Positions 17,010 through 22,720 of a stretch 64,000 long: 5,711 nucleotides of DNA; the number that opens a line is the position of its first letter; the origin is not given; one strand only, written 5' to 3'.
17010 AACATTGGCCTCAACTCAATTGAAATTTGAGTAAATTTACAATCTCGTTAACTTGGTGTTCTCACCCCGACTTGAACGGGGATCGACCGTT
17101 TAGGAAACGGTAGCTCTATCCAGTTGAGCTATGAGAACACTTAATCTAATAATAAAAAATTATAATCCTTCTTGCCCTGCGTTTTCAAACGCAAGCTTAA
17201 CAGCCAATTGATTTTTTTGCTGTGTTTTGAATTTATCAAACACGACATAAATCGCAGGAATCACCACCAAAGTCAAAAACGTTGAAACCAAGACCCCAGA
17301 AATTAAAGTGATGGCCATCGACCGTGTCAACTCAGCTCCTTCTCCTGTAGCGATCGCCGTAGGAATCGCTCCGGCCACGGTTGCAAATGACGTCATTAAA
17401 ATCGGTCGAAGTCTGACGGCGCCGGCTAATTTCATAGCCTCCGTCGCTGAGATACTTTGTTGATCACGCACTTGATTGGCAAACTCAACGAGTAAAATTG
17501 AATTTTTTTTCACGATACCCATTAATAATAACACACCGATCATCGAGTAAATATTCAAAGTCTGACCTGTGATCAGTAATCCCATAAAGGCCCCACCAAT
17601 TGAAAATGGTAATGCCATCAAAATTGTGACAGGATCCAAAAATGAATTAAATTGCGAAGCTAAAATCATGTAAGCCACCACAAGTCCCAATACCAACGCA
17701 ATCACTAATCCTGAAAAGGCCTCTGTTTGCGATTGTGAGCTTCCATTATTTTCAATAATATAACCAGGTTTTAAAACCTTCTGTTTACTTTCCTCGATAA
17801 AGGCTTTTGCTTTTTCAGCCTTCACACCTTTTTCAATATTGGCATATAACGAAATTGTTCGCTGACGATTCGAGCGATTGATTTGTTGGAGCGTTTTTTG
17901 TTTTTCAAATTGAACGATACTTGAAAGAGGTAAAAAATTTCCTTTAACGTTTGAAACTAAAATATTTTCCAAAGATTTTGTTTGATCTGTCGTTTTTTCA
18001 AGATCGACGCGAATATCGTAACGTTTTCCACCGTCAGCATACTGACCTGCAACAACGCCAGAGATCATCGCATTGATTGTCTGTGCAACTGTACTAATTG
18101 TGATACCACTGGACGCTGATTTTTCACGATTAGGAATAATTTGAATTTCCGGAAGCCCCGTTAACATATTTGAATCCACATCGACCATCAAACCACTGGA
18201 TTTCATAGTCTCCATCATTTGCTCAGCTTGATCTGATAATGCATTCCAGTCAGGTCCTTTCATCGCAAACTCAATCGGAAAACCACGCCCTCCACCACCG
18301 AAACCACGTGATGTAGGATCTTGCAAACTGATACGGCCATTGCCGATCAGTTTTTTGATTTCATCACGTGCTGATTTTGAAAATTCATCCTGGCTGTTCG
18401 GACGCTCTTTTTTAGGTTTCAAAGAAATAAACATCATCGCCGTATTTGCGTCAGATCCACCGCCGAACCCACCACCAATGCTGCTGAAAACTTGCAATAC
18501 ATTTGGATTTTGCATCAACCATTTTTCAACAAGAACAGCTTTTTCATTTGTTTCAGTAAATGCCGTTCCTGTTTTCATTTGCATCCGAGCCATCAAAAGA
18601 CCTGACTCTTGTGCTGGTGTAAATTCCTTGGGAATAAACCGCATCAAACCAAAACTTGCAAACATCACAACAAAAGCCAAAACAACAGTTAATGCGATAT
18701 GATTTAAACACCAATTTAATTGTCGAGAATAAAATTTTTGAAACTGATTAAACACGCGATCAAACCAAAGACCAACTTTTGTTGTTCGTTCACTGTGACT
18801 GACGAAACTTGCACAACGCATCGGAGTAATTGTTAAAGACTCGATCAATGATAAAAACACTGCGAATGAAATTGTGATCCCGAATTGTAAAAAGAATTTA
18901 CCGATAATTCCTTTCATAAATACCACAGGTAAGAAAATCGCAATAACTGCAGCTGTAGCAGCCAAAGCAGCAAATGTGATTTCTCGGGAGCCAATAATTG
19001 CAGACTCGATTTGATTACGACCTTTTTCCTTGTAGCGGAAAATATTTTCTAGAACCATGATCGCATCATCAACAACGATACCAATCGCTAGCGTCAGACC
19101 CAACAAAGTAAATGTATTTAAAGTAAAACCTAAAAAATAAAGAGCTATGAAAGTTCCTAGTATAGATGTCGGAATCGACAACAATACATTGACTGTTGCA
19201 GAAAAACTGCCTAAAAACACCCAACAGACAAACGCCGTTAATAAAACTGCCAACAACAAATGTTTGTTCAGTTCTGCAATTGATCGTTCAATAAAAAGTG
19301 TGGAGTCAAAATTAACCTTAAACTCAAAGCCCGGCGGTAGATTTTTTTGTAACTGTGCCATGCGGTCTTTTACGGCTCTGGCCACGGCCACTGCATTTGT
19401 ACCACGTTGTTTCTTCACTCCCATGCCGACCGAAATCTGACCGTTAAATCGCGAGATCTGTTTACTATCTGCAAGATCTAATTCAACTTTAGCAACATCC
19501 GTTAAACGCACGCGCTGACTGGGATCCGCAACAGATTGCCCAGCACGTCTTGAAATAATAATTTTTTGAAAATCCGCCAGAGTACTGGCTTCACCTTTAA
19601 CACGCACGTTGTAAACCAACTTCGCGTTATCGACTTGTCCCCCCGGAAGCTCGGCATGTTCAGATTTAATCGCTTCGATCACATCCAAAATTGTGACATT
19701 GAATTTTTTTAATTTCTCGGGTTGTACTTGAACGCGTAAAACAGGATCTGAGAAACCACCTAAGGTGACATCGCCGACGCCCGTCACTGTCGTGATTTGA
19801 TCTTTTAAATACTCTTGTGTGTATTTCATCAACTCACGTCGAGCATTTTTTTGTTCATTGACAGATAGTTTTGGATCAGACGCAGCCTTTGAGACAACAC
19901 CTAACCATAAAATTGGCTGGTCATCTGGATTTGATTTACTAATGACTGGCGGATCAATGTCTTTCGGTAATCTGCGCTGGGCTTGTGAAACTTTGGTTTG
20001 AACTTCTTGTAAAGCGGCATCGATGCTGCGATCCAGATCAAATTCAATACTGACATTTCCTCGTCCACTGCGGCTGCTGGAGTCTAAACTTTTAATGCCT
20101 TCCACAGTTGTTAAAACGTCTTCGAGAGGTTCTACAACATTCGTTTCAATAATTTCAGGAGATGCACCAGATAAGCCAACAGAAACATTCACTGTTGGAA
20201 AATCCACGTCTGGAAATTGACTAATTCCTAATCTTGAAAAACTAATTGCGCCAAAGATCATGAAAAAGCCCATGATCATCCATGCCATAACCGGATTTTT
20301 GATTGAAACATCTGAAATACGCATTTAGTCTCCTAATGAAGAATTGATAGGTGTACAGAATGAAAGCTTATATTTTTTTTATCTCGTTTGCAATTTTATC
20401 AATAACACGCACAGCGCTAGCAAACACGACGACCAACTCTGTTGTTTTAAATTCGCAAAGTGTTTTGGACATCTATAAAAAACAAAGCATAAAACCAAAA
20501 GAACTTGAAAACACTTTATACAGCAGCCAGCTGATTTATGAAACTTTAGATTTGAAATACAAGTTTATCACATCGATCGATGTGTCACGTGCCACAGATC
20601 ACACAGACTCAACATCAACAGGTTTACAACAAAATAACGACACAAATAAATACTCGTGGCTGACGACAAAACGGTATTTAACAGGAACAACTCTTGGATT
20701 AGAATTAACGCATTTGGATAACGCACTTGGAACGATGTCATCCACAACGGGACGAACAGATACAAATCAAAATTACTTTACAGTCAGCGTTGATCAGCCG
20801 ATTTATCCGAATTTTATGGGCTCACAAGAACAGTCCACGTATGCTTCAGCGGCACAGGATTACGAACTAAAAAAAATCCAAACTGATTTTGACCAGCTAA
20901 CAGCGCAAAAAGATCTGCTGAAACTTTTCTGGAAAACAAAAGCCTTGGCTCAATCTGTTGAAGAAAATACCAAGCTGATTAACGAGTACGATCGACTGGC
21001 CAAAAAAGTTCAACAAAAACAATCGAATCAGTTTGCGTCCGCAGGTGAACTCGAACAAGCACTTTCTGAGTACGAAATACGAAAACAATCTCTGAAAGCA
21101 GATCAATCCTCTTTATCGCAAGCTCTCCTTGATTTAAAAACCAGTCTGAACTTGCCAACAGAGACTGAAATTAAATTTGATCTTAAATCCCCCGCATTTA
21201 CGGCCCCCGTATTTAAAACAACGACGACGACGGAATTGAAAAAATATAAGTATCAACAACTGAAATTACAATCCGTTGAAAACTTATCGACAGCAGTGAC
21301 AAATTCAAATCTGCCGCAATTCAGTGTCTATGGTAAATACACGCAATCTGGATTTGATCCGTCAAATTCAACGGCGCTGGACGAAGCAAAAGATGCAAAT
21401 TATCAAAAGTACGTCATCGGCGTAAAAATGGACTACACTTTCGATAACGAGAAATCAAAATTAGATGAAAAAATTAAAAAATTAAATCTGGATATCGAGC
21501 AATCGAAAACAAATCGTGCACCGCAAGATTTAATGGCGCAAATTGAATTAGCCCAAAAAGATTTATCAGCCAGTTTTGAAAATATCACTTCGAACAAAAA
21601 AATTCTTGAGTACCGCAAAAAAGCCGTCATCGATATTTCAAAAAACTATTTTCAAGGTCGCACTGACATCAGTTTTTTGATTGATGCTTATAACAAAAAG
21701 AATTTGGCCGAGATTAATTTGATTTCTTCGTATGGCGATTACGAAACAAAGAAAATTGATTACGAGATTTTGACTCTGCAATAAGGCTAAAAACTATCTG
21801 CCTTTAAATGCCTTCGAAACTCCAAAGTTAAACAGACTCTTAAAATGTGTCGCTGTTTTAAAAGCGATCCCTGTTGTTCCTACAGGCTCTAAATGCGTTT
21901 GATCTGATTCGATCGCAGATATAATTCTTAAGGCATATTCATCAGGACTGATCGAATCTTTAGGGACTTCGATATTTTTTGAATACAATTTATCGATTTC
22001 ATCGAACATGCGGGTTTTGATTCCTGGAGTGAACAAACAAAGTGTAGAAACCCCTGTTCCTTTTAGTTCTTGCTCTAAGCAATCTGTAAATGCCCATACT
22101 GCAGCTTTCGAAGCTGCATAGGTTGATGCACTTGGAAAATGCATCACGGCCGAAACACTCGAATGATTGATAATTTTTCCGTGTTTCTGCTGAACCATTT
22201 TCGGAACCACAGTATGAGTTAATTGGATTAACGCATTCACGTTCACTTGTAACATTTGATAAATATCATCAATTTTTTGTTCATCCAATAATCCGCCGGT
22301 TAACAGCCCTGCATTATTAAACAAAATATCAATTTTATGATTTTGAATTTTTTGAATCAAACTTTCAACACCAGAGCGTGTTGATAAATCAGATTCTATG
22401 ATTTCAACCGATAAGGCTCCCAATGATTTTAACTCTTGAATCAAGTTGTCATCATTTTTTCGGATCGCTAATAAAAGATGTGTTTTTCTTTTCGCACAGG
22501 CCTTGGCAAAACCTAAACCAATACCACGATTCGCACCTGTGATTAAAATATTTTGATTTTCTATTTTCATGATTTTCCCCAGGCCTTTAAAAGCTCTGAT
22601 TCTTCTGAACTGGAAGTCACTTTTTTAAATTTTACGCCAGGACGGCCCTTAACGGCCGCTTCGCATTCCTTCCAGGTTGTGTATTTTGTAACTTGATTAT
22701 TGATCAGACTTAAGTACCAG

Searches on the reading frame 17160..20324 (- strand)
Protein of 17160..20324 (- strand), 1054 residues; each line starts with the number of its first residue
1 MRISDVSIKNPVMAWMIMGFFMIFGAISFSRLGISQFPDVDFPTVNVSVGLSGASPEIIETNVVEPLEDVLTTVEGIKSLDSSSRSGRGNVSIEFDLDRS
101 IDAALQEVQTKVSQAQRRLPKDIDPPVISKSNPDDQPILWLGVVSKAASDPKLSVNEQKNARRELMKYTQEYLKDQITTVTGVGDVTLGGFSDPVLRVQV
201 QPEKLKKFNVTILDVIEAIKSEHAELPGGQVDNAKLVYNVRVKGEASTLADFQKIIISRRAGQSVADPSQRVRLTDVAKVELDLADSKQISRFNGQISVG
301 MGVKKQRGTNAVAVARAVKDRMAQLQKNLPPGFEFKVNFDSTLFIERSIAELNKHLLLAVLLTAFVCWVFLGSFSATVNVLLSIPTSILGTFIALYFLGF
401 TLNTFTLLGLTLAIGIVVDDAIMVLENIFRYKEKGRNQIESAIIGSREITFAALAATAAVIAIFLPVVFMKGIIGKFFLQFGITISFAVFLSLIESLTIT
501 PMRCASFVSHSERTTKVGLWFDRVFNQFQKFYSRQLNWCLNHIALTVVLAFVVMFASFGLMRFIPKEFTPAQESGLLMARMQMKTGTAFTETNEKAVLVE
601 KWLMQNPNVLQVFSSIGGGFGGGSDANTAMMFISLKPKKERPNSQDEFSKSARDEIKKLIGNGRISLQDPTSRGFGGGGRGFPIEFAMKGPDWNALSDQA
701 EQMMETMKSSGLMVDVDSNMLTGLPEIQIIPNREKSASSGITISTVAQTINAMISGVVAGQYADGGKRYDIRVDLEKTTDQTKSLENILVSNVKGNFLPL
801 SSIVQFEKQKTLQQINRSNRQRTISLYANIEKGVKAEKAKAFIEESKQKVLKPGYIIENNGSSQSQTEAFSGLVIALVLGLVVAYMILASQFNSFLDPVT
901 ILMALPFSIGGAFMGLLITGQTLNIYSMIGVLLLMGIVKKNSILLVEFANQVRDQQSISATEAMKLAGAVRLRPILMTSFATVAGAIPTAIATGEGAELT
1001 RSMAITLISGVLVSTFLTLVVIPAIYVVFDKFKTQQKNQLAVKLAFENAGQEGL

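Call 73: search_protein_families(library=pfam, proteins=[window:17160-20324:-], max_evalue=0.00001)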
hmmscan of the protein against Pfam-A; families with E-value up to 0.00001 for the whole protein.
window:17160-20324:- (1054 aa): 1 family
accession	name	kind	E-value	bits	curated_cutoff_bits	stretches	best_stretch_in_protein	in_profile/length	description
PF00873.25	ACR_tran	-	2.7e-274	913.1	28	1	3-1030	1-1021/1021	AcrB/AcrD/AcrF family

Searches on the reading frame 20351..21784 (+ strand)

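Call 73: search_protein_families(library=pfam, proteins=[window:20351-21784:+], max_evalue=0.00001)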
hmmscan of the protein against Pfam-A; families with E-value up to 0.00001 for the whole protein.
window:20351-21784:+ (477 aa): 1 family
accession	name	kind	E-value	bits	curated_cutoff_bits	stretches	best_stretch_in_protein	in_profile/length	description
PF02321.23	OEP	-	7.9e-19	68.6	22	2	299-474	15-185/187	Outer membrane efflux protein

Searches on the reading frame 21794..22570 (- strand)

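Call 73: search_protein_families(library=pfam, proteins=[window:21794-22570:-], max_evalue=0.00001)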
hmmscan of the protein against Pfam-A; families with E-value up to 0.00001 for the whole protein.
window:21794-22570:- (258 aa): 3 families
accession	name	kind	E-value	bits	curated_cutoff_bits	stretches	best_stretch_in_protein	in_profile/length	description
PF00106.31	adh_short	-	2.1e-44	151.8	26.6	1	7-193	2-191/195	short chain dehydrogenase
PF13561.12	adh_short_C2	-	5.6e-26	92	27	1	12-194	1-186/236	Enoyl-(Acyl carrier protein) reductase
PF08659.16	KR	-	5.5e-15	56.2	22.6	1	8-166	3-164/180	KR domain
